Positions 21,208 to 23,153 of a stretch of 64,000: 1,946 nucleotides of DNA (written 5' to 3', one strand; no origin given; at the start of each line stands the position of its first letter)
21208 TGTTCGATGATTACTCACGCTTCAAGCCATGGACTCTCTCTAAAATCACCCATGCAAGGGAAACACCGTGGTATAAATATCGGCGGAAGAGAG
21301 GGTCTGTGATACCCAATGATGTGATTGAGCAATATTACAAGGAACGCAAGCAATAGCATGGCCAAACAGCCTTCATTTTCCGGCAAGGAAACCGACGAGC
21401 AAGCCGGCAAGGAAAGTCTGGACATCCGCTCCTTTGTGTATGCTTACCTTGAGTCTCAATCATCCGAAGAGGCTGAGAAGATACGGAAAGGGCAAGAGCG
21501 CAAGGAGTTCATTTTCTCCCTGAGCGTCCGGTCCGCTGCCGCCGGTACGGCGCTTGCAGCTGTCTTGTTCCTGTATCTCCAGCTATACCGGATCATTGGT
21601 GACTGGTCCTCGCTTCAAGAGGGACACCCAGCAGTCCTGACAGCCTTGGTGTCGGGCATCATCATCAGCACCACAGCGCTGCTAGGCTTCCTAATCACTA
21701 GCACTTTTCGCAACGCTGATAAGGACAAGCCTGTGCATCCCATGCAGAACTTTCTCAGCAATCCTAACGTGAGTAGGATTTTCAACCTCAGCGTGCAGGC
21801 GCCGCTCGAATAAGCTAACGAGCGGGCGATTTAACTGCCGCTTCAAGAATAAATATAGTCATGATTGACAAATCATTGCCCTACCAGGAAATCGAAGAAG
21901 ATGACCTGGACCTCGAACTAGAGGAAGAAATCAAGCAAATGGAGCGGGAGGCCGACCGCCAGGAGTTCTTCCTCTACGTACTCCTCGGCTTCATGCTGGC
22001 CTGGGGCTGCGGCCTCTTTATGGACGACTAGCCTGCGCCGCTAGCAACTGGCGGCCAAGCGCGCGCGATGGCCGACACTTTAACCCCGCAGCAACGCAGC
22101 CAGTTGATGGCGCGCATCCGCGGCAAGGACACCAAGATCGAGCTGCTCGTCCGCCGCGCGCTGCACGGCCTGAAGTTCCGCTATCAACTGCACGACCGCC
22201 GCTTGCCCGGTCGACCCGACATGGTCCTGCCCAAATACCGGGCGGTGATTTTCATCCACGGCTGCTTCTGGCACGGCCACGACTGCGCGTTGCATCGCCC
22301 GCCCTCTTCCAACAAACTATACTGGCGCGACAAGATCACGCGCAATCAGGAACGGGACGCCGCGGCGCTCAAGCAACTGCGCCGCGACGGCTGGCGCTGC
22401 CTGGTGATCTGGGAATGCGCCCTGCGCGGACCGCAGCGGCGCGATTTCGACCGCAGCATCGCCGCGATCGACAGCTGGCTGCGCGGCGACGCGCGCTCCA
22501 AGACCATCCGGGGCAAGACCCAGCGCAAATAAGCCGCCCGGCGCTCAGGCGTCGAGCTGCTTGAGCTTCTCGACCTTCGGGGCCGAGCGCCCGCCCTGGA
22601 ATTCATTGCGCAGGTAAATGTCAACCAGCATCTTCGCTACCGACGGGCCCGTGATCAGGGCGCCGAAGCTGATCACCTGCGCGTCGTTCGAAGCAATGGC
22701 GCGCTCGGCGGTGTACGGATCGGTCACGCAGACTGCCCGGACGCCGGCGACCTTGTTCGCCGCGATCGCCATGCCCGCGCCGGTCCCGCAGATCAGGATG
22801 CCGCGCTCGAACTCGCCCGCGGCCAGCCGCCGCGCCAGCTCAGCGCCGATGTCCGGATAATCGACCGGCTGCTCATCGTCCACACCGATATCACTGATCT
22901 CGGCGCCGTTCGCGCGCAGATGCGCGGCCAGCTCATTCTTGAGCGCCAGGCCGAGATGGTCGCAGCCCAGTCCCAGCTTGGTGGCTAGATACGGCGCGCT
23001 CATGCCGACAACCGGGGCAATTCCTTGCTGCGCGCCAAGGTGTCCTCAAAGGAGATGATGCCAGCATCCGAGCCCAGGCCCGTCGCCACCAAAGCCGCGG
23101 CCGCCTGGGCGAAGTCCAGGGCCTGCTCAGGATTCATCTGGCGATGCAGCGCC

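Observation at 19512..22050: Two tandem mosaic cassettes: Panacea(DUF4065) antitoxin-like gene + 2-TM acidic protein + 56-aa TM peptide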

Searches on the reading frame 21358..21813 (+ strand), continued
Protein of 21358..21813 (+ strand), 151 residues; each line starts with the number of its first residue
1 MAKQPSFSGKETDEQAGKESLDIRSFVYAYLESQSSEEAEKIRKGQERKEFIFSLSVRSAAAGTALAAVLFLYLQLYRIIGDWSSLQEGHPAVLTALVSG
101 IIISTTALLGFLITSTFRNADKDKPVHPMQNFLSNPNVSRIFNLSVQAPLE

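Call 55: predict_structure(alignment_id=A2)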
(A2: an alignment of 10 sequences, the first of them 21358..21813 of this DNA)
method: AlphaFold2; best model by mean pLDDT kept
length: 151 residues; sequences in the alignment: 10
mean_pLDDT: 60.9   pTM: 0.34
mean pLDDT of the five models: 60.9, 60.0, 58.7, 57.6, 57.3
residues with pLDDT >= 90: 0; 70-90: 53; 50-70: 64; < 50: 34
segments of 3 or more residues with pLDDT < 50: 1-20, 123-125, 145-151
pLDDT, mean of each block of 10 residues (from residue 1): 41 39 54 55 56 62 79 82 72 80 80 64 50 53 48 35
secondary structure, 60 per line:
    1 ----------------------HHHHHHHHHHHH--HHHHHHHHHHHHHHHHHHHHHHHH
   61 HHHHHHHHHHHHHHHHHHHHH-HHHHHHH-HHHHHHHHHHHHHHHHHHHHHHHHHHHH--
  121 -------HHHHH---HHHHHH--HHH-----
elements in order: H23-34 H37-81 H83-89 H91-118 H128-132 H136-141
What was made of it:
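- On Membrane-disrupting PanT toxins (T3 / E. coli type): The AF2 model shows a helical hairpin at residues 60-118 (call 55).
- The AF2 model is of only moderate confidence (pLDDT 61, call 55).
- Tried and rejected: Fold search of the 2-TM model: not run, because the model is too uncertain (mean pLDDT 61, pTM 0.34, call 55).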

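Call 56: find_encoding_contigs(protein=P0014, flank=3000, max_places=3)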
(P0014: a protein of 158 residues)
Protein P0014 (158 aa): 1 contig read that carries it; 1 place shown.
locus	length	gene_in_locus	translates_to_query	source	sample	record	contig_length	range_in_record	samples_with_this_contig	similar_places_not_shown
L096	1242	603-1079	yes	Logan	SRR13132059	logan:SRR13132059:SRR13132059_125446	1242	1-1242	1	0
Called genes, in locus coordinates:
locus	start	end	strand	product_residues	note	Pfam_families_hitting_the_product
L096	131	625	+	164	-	PF13274:SocA_Panacea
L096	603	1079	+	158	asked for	-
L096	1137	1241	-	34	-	?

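Call 71: find_related_loci(query=A2, collection=viral_contigs, flank=4000)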
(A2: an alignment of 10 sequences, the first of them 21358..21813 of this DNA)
Query A2 (151 aa) in viral_contigs; peptide patterns used: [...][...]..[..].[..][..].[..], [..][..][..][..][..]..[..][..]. (x = any residue, [..] = any of these).
63 stretches matched a pattern, but none encodes a relative of the query by tblastn (E <= 1e-3).

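Call 73: find_related_loci(query=A1, collection=metagenome_contigs, flank=5000)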
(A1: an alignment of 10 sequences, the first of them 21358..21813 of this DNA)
Query A1 (151 aa) in metagenome_contigs; peptide patterns used: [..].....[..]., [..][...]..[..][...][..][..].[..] (x = any residue, [..] = any of these).
157 stretches matched a pattern, but none encodes a relative of the query by tblastn (E <= 1e-3).
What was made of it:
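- Tried and rejected: Scans for the 2-TM family in viral contigs and JGI metagenome contigs: no relatives (calls 71, 73).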

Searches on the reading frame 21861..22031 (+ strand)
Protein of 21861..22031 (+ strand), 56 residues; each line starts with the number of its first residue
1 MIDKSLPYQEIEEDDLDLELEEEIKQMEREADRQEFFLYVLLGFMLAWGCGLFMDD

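Call 5: search_protein_families(library=pfam, proteins=[window:21861-22031:+], max_evalue=0.1)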
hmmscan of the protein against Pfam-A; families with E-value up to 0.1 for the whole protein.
window:21861-22031:+ (56 aa): 0 families

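Call 6: search_protein_families(library=ncbifam, proteins=[window:21861-22031:+], max_evalue=0.1)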
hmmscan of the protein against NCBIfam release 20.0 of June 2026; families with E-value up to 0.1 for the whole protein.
window:21861-22031:+ (56 aa): 0 families

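Call 39: search_protein_families(library=padloc, proteins=[window:21861-22031:+], max_evalue=0.1)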
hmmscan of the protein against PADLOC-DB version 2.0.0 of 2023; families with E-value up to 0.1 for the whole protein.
window:21861-22031:+ (56 aa): 0 families

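Call 40: search_protein_families(library=phrogs, proteins=[window:21861-22031:+], max_evalue=0.1)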
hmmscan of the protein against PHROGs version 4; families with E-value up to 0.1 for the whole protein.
window:21861-22031:+ (56 aa): 1 family
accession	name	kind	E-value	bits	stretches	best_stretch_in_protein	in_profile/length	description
phrog_6446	-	unknown function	0.068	14.2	0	19-38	2-21/69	-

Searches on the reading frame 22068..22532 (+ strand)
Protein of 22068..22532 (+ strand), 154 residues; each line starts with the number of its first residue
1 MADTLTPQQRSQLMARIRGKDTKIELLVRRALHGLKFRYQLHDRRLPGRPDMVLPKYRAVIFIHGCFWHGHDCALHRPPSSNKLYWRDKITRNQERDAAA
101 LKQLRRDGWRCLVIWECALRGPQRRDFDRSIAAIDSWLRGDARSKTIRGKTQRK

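Call 5: search_protein_families(library=pfam, proteins=[window:22068-22532:+], max_evalue=0.1)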
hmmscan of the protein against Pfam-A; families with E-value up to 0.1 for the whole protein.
window:22068-22532:+ (154 aa): 1 family
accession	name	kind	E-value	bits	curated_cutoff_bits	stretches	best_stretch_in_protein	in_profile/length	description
PF03852.21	Vsr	-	2.3e-33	114.3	27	1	2-74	1-73/74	DNA mismatch endonuclease Vsr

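Call 6: search_protein_families(library=ncbifam, proteins=[window:22068-22532:+], max_evalue=0.1)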
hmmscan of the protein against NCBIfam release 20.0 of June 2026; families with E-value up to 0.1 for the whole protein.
window:22068-22532:+ (154 aa): 1 family
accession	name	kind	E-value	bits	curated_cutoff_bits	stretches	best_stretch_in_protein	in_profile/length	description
TIGR00632.1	vsr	subfamily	1.6e-42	144.5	97.85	1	1-118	1-119/119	DNA mismatch endonuclease Vsr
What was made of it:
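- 22068..22532 (+): vsr (very-short-patch repair endonuclease): a native host gene that marks the right boundary and is probably co-transcribed with the cassettes. PF03852 E 2.3e-33 and TIGR00632 (calls 5, 6).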

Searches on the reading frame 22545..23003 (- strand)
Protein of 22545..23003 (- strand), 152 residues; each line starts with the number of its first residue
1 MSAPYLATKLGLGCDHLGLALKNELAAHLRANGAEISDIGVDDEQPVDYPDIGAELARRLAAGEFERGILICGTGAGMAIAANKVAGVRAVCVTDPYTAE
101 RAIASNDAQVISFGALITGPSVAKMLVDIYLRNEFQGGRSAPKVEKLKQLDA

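Call 5: search_protein_families(library=pfam, proteins=[window:22545-23003:-], max_evalue=0.1)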
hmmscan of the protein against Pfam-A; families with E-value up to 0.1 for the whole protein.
window:22545-23003:- (152 aa): 1 family
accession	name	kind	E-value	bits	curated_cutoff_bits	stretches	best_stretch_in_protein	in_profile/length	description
PF02502.23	LacAB_rpiB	-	2.4e-48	164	24.7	1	11-147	2-138/138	Ribose/Galactose Isomerase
